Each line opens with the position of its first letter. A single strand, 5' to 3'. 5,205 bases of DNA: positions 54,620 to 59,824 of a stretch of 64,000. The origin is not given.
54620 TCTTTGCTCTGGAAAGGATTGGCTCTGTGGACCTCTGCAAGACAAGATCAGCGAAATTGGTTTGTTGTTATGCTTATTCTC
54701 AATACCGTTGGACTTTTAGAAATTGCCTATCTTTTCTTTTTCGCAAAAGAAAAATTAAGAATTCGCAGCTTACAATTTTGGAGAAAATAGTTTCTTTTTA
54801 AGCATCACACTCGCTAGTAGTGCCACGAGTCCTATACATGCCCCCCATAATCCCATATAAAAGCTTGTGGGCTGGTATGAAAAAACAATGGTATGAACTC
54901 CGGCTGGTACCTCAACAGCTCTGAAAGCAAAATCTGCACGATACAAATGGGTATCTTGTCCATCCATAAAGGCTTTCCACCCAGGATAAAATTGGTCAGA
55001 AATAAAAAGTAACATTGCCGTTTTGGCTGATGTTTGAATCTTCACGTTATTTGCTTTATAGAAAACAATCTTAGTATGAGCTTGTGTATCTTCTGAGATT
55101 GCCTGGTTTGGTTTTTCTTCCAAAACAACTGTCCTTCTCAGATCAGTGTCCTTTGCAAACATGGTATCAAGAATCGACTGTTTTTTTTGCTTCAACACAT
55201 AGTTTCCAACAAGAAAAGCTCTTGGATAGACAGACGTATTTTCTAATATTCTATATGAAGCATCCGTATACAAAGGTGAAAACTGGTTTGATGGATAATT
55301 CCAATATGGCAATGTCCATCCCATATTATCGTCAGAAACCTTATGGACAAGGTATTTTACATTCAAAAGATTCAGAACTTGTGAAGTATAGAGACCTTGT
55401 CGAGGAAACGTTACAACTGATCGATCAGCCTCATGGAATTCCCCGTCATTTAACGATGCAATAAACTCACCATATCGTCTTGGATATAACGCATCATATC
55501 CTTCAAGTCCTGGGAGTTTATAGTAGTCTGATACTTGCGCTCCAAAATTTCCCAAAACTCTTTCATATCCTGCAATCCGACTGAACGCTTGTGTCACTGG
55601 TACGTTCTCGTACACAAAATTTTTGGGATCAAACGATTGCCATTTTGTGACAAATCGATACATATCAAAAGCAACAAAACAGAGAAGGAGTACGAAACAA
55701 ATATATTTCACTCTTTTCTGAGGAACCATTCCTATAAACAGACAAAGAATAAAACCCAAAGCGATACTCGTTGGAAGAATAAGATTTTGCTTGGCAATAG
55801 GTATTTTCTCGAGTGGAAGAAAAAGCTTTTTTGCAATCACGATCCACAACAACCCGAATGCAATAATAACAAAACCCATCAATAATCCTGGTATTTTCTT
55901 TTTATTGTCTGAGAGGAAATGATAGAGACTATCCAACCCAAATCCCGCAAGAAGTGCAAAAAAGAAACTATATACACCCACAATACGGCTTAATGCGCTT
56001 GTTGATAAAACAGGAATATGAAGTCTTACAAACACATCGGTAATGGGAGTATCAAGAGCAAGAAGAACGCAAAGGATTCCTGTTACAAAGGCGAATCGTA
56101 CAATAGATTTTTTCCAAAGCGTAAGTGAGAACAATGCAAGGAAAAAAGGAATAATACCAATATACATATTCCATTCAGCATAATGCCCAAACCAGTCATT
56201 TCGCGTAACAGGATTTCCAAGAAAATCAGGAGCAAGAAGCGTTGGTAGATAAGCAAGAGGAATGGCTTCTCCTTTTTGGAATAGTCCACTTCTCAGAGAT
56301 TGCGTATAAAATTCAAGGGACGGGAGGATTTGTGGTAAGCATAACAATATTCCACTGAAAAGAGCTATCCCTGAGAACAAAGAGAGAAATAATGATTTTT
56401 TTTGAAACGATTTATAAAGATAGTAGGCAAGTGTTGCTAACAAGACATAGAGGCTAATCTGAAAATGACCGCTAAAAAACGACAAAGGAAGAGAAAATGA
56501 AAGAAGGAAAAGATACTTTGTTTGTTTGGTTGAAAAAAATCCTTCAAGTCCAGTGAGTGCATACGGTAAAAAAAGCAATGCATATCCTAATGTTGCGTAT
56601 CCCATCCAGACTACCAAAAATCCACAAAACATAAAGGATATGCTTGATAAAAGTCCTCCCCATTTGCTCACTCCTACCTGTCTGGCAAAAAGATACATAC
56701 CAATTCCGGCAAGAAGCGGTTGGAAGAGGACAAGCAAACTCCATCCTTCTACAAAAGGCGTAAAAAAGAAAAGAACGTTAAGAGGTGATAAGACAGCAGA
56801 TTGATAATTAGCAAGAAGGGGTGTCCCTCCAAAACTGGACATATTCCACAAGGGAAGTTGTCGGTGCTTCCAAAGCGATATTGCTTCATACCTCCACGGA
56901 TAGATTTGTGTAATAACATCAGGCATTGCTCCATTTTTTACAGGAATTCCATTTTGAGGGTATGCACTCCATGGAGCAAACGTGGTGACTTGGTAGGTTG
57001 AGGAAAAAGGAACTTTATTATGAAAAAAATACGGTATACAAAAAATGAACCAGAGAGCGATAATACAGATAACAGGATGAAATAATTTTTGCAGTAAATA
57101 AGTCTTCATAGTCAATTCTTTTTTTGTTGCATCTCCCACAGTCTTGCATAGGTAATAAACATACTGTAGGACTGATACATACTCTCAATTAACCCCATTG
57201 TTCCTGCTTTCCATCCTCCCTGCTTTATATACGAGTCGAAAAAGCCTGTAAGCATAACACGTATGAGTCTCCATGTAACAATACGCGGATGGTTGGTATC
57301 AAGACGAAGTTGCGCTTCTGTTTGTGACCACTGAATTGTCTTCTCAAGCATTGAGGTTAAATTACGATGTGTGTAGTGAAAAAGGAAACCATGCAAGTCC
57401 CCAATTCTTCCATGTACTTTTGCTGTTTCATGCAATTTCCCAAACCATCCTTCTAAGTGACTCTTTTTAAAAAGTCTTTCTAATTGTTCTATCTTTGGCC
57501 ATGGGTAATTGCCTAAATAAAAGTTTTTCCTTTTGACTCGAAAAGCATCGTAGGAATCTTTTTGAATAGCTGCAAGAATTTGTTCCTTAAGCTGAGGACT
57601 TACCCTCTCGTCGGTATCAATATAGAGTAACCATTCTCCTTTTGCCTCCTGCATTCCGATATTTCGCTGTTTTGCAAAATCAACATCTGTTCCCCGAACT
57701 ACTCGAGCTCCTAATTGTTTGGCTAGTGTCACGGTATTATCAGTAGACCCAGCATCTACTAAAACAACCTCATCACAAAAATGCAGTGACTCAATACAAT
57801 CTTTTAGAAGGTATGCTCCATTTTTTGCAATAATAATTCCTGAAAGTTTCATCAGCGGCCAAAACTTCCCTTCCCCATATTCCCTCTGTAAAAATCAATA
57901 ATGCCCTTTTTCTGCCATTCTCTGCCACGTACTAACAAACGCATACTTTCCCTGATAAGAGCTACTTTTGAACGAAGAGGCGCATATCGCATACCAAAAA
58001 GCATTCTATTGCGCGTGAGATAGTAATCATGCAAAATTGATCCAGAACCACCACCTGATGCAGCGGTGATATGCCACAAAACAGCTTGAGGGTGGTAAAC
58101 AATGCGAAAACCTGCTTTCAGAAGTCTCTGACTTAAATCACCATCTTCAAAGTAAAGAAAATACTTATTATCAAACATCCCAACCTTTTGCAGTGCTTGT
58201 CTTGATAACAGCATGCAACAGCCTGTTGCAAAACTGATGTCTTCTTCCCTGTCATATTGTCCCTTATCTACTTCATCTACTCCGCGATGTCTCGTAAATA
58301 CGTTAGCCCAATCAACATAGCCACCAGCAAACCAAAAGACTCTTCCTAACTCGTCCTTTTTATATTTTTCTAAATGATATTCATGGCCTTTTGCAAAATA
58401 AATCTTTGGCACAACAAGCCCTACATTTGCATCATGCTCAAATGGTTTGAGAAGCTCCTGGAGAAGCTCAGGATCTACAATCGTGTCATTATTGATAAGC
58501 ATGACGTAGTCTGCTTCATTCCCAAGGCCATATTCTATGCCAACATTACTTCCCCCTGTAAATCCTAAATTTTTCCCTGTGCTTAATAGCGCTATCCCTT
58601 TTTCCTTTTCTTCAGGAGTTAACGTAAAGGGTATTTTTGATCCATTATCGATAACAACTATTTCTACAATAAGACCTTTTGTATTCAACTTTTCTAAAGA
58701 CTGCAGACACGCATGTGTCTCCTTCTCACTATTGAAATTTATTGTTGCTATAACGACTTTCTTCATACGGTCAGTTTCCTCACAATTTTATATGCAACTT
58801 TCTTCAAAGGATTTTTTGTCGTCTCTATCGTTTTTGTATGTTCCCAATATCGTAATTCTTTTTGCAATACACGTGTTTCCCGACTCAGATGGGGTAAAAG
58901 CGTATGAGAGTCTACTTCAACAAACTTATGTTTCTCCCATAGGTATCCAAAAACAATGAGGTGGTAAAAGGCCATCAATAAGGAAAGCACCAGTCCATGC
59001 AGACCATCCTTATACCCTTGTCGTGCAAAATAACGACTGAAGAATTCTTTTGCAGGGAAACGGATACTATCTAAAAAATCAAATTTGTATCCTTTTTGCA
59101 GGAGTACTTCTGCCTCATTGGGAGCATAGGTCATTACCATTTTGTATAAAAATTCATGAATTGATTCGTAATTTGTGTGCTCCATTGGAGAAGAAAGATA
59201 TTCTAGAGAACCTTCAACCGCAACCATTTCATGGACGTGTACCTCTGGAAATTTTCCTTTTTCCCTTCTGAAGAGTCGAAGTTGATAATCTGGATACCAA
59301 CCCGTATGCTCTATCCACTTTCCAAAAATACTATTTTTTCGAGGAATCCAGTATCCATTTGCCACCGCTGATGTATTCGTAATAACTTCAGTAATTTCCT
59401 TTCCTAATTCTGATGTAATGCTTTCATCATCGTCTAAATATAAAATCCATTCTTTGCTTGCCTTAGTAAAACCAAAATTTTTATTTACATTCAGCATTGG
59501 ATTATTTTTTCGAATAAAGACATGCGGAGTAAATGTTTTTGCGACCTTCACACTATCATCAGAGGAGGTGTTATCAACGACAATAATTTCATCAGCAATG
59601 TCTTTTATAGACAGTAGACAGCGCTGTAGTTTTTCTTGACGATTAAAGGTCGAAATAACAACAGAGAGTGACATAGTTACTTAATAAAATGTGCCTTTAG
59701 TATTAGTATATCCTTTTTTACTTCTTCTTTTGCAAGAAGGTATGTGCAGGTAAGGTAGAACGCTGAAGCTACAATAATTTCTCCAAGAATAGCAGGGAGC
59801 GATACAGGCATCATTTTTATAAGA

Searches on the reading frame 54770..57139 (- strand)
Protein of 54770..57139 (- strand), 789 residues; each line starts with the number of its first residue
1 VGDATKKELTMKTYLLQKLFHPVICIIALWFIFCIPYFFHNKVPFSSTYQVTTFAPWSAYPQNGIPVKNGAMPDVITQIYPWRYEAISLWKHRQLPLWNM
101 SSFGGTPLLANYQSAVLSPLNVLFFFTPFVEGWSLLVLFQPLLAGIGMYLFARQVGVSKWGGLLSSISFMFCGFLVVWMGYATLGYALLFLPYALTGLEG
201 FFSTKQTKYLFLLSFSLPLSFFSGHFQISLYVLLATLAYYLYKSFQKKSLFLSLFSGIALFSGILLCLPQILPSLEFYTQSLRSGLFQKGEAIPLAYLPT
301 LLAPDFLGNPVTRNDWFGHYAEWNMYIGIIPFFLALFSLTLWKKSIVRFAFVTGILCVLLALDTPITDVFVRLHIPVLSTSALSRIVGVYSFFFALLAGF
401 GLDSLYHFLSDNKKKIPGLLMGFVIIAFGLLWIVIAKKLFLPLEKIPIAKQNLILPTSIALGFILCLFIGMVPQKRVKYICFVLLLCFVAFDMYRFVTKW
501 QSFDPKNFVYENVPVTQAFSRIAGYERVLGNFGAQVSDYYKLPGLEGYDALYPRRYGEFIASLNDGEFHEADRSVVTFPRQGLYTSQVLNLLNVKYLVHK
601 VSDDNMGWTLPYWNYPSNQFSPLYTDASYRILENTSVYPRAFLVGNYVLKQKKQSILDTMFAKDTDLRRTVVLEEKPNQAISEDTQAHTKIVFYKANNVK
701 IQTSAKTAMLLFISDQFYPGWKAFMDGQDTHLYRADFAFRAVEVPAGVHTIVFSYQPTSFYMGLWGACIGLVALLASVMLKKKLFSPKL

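Call 12: search_protein_families(library=pfam, proteins=[window:54770-57139:-], max_evalue=0.001)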
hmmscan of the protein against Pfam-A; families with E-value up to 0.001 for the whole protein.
window:54770-57139:- (789 aa): 1 family
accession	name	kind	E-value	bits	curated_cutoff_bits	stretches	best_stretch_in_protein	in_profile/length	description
PF09586.16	YfhO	-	3.4e-20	72.5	28.5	2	107-655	66-605/835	Bacterial membrane protein YfhO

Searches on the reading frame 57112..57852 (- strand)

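Call 24: search_protein_families(library=pfam, proteins=[window:57112-57852:-], max_evalue=0.001)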
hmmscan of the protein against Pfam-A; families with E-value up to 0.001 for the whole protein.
window:57112-57852:- (246 aa): 2 families
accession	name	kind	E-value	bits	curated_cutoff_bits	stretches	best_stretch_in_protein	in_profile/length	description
PF00535.33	Glycos_transf_2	-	6.6e-21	75.4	23.3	1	6-139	3-142/168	Glycosyl transferase family 2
PF10111.15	Glyco_tranf_2_2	-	0.00077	19.5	27.3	0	28-97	31-107/276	Glycosyltransferase like family 2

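Call 25: search_protein_families(library=ncbifam, proteins=[window:57112-57852:-], max_evalue=0.00001)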
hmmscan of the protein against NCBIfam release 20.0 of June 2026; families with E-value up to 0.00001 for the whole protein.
window:57112-57852:- (246 aa): 5 families
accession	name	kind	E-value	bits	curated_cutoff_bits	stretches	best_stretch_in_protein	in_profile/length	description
TIGR04283.1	glyco_like_mftF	equivalog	2.4e-15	56.7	182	1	5-106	3-109/221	TIGR04283 family arsenosugar biosynthesis glycosyltransferase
NF007482.0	PRK10073.1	equivalog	9.8e-12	44.5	423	1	2-127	7-141/334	glycosyltransferase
NF041875.1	EPS_EpsD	equivalog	3.6e-07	29.9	370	1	28-96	32-104/325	exopolysaccharide biosynthesis glycosyltransferase EpsD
NF010496.0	PRK13915.1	equivalog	5.4e-07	29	262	1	21-75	59-120/307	glucosyl-3-phosphoglycerate synthase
TIGR04195.1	S_glycosyl_SunS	equivalog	4.5e-06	25.8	350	1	7-86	63-145/421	SunS family peptide S-glycosyltransferase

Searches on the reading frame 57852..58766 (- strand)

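Call 24: search_protein_families(library=pfam, proteins=[window:57852-58766:-], max_evalue=0.001)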
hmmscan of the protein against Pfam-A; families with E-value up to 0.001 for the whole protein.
window:57852-58766:- (304 aa): 5 families
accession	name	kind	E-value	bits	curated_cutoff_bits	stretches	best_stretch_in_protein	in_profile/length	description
PF00535.33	Glycos_transf_2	-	1.5e-16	61.2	23.3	1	7-195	3-167/168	Glycosyl transferase family 2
PF13641.12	Glyco_tranf_2_3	-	3.6e-13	50.5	27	1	57-237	59-216/230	Glycosyltransferase like family 2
PF13632.12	Glyco_trans_2_3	-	5.4e-11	43.1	27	1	87-258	1-142/198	Glycosyl transferase family group 2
PF13506.12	Glyco_transf_21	-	5.8e-08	32.8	21.7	1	85-233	31-155/174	Glycosyl transferase family 21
PF02709.20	Glyco_transf_7C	-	0.00036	20.6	23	1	180-226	19-66/78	N-terminal domain of galactosyltransferase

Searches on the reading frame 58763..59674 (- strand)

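Call 24: search_protein_families(library=pfam, proteins=[window:58763-59674:-], max_evalue=0.001)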
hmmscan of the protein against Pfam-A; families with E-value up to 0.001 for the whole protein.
window:58763-59674:- (303 aa): 2 families
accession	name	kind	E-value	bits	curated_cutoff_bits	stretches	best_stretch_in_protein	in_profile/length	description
PF00535.33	Glycos_transf_2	-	1.2e-21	77.8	23.3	1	4-147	1-154/168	Glycosyl transferase family 2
PF10111.15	Glyco_tranf_2_2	-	0.00028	20.9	27.3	1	4-99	1-107/276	Glycosyltransferase like family 2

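Call 25: search_protein_families(library=ncbifam, proteins=[window:58763-59674:-], max_evalue=0.00001)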
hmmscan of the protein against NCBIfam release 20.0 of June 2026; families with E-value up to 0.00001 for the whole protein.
window:58763-59674:- (303 aa): 7 families
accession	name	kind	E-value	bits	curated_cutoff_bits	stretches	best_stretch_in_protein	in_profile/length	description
TIGR04195.1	S_glycosyl_SunS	equivalog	7.4e-11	41.5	350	1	4-95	60-152/421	SunS family peptide S-glycosyltransferase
TIGR04283.1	glyco_like_mftF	equivalog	8.7e-11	41.8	182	1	3-110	1-109/221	TIGR04283 family arsenosugar biosynthesis glycosyltransferase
NF050050.1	ProtGlycPglI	equivalog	2.8e-10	40.1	500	1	3-90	4-100/306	GalNAc(5)-diNAcBac-PP-undecaprenol beta-1,3-glucosyltransferase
NF007482.0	PRK10073.1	equivalog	6.2e-10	38.6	423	1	2-109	7-124/334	glycosyltransferase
NF041875.1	EPS_EpsD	equivalog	9.8e-09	35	370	1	3-90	1-96/325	exopolysaccharide biosynthesis glycosyltransferase EpsD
NF038302.1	EPS_HpsE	equivalog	6.4e-07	28.6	300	1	2-88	2-101/307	hormogonium polysaccharide biosynthesis glycosyltransferase HpsE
TIGR03965.1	mycofact_glyco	equivalog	1.5e-06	27.4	280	1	2-84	75-165/467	mycofactocin biosynthesis glycosyltransferase MftF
